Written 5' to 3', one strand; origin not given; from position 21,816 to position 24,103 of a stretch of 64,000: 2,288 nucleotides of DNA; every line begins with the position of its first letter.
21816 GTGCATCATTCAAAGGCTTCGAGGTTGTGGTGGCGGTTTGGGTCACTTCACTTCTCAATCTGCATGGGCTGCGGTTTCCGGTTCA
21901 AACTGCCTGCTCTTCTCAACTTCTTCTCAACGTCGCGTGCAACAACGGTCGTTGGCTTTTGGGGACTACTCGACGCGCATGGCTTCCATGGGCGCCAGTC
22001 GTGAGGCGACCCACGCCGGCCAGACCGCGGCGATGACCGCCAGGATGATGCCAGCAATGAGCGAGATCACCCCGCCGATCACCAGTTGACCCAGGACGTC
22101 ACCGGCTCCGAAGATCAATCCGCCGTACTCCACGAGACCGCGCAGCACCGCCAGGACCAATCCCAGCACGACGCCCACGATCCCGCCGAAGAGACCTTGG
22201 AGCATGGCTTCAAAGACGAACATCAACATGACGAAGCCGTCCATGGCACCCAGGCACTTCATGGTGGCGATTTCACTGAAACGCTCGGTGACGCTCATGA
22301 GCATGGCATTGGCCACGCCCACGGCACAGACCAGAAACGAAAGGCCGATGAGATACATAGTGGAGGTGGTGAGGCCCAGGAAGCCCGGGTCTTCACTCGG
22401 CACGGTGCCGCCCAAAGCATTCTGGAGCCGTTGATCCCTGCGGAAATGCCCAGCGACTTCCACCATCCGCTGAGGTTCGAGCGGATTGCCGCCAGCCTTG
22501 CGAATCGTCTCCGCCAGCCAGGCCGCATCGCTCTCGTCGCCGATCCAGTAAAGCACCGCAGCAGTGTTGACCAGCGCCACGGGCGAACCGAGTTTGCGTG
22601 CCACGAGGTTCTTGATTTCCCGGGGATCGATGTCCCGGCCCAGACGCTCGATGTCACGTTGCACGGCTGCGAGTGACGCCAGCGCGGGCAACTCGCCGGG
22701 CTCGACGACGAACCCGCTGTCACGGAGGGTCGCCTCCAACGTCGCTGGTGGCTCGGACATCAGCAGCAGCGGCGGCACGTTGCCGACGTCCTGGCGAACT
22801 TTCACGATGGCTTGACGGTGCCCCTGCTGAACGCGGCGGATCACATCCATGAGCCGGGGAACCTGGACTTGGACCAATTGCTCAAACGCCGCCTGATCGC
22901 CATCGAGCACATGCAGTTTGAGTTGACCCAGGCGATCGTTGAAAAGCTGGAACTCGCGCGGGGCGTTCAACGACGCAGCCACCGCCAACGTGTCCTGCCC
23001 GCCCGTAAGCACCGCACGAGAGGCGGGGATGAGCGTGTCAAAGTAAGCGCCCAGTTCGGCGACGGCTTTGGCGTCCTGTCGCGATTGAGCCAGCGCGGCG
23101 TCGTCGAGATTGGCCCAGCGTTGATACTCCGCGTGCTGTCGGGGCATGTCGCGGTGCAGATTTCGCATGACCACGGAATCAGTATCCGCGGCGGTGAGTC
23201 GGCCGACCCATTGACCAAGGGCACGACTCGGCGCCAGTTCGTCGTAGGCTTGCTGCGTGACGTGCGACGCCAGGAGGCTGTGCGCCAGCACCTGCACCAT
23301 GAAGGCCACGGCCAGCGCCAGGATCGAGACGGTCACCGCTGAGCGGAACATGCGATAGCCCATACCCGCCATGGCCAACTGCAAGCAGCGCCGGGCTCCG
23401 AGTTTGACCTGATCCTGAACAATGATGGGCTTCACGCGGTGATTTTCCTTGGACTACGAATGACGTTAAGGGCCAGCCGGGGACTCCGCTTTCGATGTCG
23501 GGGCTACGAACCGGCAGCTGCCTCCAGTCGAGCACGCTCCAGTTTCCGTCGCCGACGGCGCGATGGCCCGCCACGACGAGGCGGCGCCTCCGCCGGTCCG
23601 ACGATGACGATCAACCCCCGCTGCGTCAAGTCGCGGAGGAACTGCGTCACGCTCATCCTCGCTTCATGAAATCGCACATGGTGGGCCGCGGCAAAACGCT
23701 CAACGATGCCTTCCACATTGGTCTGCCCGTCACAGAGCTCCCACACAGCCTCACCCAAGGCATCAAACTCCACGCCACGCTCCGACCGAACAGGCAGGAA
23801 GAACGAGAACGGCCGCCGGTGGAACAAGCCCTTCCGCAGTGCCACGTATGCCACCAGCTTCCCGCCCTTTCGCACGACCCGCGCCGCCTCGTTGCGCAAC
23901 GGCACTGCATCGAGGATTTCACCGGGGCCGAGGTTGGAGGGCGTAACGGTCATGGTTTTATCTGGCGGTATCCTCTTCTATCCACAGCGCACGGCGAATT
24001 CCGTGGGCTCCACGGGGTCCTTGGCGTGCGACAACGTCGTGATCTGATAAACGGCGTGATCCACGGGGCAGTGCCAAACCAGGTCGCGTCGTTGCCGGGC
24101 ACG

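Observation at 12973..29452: Uncharacterised eight-gene envelope cluster: two MacB-type ATPases, two FtsX permeases, two large polytopic membrane proteins, a PqqD-like protein and an unknown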

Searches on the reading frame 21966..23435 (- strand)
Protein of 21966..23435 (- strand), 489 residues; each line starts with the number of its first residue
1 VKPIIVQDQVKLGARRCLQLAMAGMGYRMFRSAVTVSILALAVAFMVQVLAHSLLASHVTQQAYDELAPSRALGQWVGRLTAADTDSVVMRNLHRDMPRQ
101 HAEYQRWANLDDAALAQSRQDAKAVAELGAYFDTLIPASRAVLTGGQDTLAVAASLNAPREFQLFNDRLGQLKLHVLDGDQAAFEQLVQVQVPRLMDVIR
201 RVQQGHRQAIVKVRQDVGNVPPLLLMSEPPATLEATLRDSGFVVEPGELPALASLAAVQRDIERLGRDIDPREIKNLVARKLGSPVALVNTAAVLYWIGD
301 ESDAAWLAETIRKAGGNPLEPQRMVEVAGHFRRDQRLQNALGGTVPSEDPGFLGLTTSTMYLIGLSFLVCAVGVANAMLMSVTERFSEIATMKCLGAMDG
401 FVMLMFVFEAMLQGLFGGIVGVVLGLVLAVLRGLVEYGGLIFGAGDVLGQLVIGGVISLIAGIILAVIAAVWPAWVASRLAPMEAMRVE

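Call 3: search_protein_families(library=pfam, proteins=[window:21966-23435:-], max_evalue=0.01)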
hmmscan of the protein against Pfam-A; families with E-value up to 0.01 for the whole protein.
window:21966-23435:- (489 aa): 1 family
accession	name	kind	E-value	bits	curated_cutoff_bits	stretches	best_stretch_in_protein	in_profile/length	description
PF02687.27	FtsX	-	4e-12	46.7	25.5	1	362-480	3-118/120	FtsX-like permease C-terminal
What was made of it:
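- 21966..23435 (-): 4-TM FtsX-type permease, 489 aa: TM1 at 28-59, periplasmic domain of about 290 aa at 60-351 with no family match, TM2-4 at 352-482. Pfam FtsX 4e-12 (call 3).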

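Call 4: search_protein_families(library=ncbifam, proteins=[window:21966-23435:-], max_evalue=0.01)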
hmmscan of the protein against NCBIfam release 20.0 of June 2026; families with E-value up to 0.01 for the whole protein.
window:21966-23435:- (489 aa): 9 families
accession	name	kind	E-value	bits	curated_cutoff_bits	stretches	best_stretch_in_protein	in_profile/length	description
TIGR02212.1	lolCE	equivalog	9e-11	41.3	362.45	1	365-489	275-411/411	lipoprotein-releasing ABC transporter permease subunit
TIGR02213.1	lolE_release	exception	1.6e-09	37.1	540.35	1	358-484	267-406/411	lipoprotein-releasing ABC transporter permease subunit LolE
NF008357.0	PRK11146.1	exception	1.8e-09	37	439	1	358-484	270-409/414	lipoprotein-releasing ABC transporter permease subunit LolE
NF007826.0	PRK10535.1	equivalog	2.7e-09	35.9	966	1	365-487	531-646/648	macrolide ABC transporter ATP-binding protein/permease MacB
NF038347.1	FtsX_Gpos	exception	1.1e-06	28.2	225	1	363-424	175-236/296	permease-like cell division protein FtsX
TIGR03434.1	ADOP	subfamily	3.2e-06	25.6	622.3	1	362-489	684-803/803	ADOP family duplicated permease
NF008076.0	PRK10814.1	exception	8e-06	25.1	473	1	362-489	270-399/399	lipoprotein-releasing ABC transporter permease subunit LolC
TIGR00439.2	FtsX_Gneg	equivalog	3.5e-05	23.2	255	1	362-471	172-284/292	permease-like cell division protein FtsX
NF038346.1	FtsX_actino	exception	0.0008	18.9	250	1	355-471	179-299/308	permease-like cell division protein FtsX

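Call 37: search_protein_families(library=pfam, proteins=[window:21966-23435:-], max_evalue=10)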
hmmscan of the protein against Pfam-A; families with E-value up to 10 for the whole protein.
window:21966-23435:- (489 aa): 2 families
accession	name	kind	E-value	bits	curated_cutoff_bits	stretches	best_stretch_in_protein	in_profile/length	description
PF02687.27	FtsX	-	4e-12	46.7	25.5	1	362-480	3-118/120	FtsX-like permease C-terminal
PF05990.18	DUF900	-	0.075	12.9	20.5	1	47-131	96-183/232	Alpha/beta hydrolase of unknown function (DUF900)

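Call 55: search_protein_families(library=padloc, proteins=[window:21966-23435:-], max_evalue=0.001)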
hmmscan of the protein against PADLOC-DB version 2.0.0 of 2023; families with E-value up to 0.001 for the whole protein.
window:21966-23435:- (489 aa): 2 families
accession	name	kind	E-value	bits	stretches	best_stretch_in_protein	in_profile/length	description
PDLC01991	CARF_m8--CARF_LolE_TM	-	2.4e-06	24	1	369-469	446-547/810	-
PDLC01990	CARF_m8--CARF_Beta-galactosidase_LolE_TM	-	5.5e-06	21.9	1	366-481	1419-1529/1791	-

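Call 76: search_solved_structures(query=window:21966-23435:-, max_evalue=1)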
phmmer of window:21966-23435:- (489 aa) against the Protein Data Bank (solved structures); distinct sequences matched with E-value up to 1: 17.
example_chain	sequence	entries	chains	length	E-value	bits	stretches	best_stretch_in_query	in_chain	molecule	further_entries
5xu1_M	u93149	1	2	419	3.4e-15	59.6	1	322-489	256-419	ABC transporter permeae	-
5gko_A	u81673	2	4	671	9.8e-09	38.3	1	356-486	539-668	Macrolide export ATP-binding/permease protein MacB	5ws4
7mdx_B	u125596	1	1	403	1.5e-08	37.7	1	359-439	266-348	Lipoprotein-releasing system transmembrane protein LolE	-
5nik_J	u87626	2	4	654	2.6e-08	36.9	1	363-486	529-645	Macrolide export ATP-binding/permease protein MacB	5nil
5lil_A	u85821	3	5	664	3.3e-08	36.6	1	352-478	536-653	Macrolide export ATP-binding/permease protein MacB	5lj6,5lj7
9o9x_C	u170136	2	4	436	4.5e-08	36.1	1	360-452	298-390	ABC transporter permease YtrF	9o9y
9rli_E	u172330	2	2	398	2.9e-07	33.4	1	359-443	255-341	Lipoprotein-releasing system transmembrane protein LolE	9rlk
7arh_E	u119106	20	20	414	3e-07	33.4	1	359-443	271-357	Lipoprotein-releasing system transmembrane protein LolE | Lipoprotein transporter subunit LolE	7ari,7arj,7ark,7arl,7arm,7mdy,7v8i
9w37_A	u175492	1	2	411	7.1e-07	32.2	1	362-489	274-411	LolF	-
9w35_A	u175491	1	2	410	2.2e-06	30.5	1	362-487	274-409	LolF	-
7arh_C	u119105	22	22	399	6.6e-06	29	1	362-489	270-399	Lipoprotein-releasing ABC transporter permease subunit LolC | Lipo-releasing system transmembrane protein lolC | Lipoprotein-releasing system transmembrane prot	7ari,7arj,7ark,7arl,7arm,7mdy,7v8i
9w2w_A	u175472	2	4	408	1.7e-05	27.6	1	362-486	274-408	LolF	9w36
8tzj_C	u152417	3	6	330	0.00028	23.6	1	360-470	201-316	Cell division protein FtsX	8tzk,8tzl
7mdx_A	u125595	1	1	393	0.00053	22.7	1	362-483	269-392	Lipoprotein-releasing system transmembrane protein LolC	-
8ymc_C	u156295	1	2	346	0.0079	18.8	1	354-483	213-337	Cell division protein FtsX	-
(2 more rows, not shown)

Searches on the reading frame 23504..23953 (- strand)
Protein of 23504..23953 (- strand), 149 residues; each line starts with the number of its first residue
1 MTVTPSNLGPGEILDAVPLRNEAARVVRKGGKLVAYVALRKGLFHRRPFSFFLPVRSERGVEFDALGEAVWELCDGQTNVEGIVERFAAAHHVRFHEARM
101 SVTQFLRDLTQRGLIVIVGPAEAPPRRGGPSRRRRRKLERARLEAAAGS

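Call 3: search_protein_families(library=pfam, proteins=[window:23504-23953:-], max_evalue=0.01)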
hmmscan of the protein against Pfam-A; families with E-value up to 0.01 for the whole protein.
window:23504-23953:- (149 aa): 1 family
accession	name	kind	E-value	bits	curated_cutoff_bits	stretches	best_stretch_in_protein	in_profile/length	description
PF05402.18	PqqD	-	4.4e-11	43.4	23.4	1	53-115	5-67/67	Coenzyme PQQ synthesis protein D (PqqD)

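Call 4: search_protein_families(library=ncbifam, proteins=[window:23504-23953:-], max_evalue=0.01)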
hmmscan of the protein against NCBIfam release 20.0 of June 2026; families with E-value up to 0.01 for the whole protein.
window:23504-23953:- (149 aa): 4 families
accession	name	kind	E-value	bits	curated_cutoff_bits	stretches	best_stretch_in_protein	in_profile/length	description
NF033536.1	lasso_PqqD_Bac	exception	3.4e-06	27.1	80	1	63-116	34-87/88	lasso peptide biosynthesis PqqD family chaperone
TIGR04302.1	geo_PqqD_fam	equivalog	5.1e-06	26.9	100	1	62-115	48-100/102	GeoRSP system PqqD family peptide chaperone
TIGR03859.1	PQQ_PqqD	equivalog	1.7e-05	24.6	46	1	58-115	24-80/81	pyrroloquinoline quinone biosynthesis peptide chaperone PqqD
TIGR04248.1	SCM_PqqD_rel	equivalog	0.00042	20.5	100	1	67-114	33-80/84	SynChlorMet cassette protein ScmD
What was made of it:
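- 23504..23953 (-): PqqD-like (RRE-type) small cytoplasmic protein, 149 aa, with an Arg-rich tail. It scores far below the cutoffs of every specific NCBIfam PqqD subfamily (calls 3, 4).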

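Call 55: search_protein_families(library=padloc, proteins=[window:23504-23953:-], max_evalue=0.001)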
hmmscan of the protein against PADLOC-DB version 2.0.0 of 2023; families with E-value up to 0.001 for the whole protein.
window:23504-23953:- (149 aa): 0 families
